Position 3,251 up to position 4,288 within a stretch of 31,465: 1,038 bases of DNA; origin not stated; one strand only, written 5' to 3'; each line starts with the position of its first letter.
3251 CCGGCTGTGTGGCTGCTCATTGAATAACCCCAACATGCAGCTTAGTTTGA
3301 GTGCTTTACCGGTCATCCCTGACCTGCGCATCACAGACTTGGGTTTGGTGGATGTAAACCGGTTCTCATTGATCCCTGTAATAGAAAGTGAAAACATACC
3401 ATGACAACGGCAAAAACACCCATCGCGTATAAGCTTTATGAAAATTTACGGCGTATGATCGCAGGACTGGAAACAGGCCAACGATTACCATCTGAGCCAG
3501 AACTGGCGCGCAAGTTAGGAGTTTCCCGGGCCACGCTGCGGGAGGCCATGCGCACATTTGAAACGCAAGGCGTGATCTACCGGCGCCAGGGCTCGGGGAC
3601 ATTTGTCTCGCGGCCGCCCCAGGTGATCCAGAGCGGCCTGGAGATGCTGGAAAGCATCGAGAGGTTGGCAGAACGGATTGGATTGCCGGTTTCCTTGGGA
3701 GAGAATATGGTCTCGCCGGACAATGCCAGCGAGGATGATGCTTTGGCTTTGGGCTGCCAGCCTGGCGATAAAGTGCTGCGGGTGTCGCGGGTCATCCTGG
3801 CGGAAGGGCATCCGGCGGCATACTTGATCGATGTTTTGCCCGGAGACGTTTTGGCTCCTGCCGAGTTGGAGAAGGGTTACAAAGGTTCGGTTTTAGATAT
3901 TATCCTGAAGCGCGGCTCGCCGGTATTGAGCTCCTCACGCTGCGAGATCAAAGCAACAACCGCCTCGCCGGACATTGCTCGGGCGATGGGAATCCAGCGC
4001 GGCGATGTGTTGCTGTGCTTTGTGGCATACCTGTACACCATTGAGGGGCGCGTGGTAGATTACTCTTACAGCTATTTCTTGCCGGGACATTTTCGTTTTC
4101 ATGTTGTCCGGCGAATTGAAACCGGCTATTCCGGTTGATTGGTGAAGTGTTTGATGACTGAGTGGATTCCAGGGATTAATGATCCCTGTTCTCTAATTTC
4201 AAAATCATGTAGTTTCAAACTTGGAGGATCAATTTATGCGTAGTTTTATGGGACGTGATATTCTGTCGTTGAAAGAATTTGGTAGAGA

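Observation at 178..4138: Paired purine-type amidohydrolases and a GntR/HutC regulator head the operon, suggesting a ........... nucleobase-degradation front end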

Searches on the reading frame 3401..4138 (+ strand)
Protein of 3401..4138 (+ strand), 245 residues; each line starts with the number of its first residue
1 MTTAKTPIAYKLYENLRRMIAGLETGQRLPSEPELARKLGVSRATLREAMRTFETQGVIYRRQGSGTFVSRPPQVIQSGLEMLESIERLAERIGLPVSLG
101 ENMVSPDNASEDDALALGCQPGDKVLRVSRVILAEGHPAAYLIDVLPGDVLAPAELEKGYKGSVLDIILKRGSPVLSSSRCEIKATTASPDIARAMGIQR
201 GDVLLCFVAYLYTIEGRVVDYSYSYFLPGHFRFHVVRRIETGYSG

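Call 4: search_protein_families(library=pfam, proteins=[window:3401-4138:+])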
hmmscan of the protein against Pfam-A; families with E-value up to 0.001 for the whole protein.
window:3401-4138:+ (245 aa): 6 families
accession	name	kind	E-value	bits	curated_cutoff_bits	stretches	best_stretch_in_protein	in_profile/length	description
PF07702.18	UTRA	-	2.1e-21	76.7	23.8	1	107-231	16-140/141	UTRA domain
PF00392.27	GntR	-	3.6e-17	62.2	27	1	11-69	4-64/64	Bacterial regulatory proteins, gntR family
PF14502.12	HTH_41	-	3.4e-05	23.6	25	1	25-69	2-48/48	Helix-turn-helix domain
PF13412.12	HTH_24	-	8.2e-05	22.5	21.9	0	34-59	22-47/48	Winged helix-turn-helix DNA-binding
PF09339.16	HTH_IclR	-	0.0003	20.9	22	0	33-61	22-50/52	IclR helix-turn-helix domain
PF13545.12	HTH_Crp_2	-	0.00067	20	27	0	33-63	26-56/70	Crp-like helix-turn-helix domain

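Call 5: search_protein_families(library=ncbifam, proteins=[window:3401-4138:+])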
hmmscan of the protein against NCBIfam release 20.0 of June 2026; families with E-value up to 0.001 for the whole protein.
window:3401-4138:+ (245 aa): 26 families (the best 25 are shown)
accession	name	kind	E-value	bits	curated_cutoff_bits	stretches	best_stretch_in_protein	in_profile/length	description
TIGR02325.1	C_P_lyase_phnF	equivalog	7.8e-21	74.7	156.8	1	14-233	15-234/238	phosphonate metabolism transcriptional regulator PhnF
NF052441.1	TransRegRv0792c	equivalog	2e-20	73.1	400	1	5-236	14-245/260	Rv0792c family HTH-type transcriptional regulator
NF041547.1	GntR_LSA1692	equivalog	3.6e-20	72.6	275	1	23-235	19-228/233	GntR family transcriptional regulator, LSA1692 subfamily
TIGR02018.2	his_ut_repres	equivalog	4.1e-20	72.1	220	1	23-206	17-196/226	histidine utilization transcriptional repressor HutC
TIGR03337.1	phnR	equivalog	6.5e-20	71.8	296.75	1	21-226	17-219/231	phosphonate utilization transcriptional regulator PhnR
NF007741.0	PRK10421.1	equivalog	5.4e-15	55.5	311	1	6-73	6-75/262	transcriptional regulator LldR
NF007292.0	PRK09764.1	equivalog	7.1e-14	51.6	281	1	7-238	5-235/240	GntR family transcriptional regulator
TIGR02404.1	trehalos_R_Bsub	equivalog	1.1e-13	51.4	211.95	1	11-238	4-232/233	trehalose operon repressor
NF007486.0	PRK10079.1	equivalog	1.7e-13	50.9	363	1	5-224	14-228/241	phosphonate metabolism transcriptional regulator PhnF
NF007001.0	PRK09464.1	equivalog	2.3e-13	50.4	330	1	15-71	18-76/254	pyruvate dehydrogenase complex transcriptional repressor PdhR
NF052290.2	MocR_like_YczR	exception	1.1e-11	44.2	487.4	1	6-76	18-90/458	MocR-like transcription factor YczR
NF052282.1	PLP_TF_PdxR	equivalog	6.5e-11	41.9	320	1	7-74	1-70/448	MocR-like pyridoxine biosynthesis transcription factor PdxR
NF007442.0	PRK09990.1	equivalog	9.4e-11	41.6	301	1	3-71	6-76/256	transcriptional regulator GlcC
NF008491.0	PRK11402.1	subfamily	5.6e-10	39.1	269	1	24-204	30-207/243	GntR family transcriptional regulator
NF052281.1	rhizopine_MocR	equivalog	5.6e-09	35.2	650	1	4-78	15-91/479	rhizopine catabolism transcriptional regulator MocR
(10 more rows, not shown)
